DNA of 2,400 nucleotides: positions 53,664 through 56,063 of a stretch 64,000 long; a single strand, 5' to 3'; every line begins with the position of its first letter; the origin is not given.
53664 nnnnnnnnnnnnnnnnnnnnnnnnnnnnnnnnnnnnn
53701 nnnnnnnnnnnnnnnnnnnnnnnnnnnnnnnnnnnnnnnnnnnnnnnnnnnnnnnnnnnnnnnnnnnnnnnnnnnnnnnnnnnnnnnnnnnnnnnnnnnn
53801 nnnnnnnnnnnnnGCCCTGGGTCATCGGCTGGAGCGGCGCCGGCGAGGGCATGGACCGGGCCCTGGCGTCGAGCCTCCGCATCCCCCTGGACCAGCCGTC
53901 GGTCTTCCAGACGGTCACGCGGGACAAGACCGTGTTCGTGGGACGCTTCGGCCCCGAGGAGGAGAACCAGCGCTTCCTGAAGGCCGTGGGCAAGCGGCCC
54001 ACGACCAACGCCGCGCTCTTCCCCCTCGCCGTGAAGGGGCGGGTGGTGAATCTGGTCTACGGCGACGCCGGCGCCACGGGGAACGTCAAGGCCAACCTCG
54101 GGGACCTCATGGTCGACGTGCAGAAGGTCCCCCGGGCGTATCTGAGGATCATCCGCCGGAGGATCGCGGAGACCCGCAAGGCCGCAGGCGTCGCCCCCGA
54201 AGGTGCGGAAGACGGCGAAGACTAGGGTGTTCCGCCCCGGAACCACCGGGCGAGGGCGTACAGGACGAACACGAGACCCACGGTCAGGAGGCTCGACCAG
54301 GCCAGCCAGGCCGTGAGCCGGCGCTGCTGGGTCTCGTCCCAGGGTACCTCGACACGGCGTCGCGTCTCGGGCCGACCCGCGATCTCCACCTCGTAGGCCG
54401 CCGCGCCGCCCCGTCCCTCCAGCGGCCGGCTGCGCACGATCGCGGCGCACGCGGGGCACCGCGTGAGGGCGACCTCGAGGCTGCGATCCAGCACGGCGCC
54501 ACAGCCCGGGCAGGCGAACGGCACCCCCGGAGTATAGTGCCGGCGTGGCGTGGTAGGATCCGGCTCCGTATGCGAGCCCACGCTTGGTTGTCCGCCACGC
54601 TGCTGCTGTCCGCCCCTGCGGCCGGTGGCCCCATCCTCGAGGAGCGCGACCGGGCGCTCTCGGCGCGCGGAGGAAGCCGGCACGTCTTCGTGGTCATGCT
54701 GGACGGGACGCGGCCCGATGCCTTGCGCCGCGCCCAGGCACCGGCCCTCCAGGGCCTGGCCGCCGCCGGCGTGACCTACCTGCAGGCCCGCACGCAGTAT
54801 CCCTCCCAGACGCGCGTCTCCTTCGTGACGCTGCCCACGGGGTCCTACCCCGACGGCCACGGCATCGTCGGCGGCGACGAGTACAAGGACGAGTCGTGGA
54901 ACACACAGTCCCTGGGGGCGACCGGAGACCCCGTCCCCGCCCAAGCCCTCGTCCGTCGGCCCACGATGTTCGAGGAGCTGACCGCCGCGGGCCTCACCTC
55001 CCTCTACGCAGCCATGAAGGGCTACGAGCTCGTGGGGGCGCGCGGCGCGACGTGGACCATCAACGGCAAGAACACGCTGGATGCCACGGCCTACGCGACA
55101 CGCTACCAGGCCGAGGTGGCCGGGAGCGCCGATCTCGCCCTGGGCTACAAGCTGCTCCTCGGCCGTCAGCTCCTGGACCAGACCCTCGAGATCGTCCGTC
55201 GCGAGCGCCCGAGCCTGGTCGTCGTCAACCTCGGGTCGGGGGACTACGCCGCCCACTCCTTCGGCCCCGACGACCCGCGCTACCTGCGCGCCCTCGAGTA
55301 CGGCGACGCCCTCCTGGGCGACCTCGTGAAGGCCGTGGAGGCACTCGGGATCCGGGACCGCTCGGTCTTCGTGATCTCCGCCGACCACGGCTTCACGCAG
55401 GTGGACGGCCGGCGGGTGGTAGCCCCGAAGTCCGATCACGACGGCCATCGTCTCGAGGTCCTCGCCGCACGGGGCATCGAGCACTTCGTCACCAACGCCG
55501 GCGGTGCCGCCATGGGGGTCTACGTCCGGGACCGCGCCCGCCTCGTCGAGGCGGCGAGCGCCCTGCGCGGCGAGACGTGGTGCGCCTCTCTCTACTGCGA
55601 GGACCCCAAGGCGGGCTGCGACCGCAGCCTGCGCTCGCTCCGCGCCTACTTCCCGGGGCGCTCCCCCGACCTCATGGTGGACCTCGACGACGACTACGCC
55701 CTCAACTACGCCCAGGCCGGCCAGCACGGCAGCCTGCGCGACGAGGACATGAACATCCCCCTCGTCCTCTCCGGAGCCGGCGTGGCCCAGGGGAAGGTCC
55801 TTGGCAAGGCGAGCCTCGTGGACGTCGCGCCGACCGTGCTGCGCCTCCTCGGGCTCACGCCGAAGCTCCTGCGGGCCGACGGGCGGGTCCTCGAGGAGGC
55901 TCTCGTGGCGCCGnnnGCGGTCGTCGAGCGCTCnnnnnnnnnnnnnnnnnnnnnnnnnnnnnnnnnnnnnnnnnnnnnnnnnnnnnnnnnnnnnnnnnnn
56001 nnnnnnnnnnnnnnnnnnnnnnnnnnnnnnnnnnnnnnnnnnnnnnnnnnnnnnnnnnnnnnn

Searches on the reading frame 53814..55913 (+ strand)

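Call 28: search_protein_families(library=pfam, proteins=[window:53814-55913:+], max_evalue=0.001)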
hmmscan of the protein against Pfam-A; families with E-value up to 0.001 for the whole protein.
window:53814-55913:+ (700 aa): 3 families
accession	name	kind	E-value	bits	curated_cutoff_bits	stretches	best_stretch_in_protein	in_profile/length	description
PF01663.27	Phosphodiest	-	6e-35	121.9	23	1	291-636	1-329/342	Type I phosphodiesterase / nucleotide pyrophosphatase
PF00884.28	Sulfatase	-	5.2e-11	42.8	25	1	292-680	4-300/301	Sulfatase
PF01676.23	Metalloenzyme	-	1.2e-05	25.4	24.3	1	452-527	133-202/252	Metalloenzyme superfamily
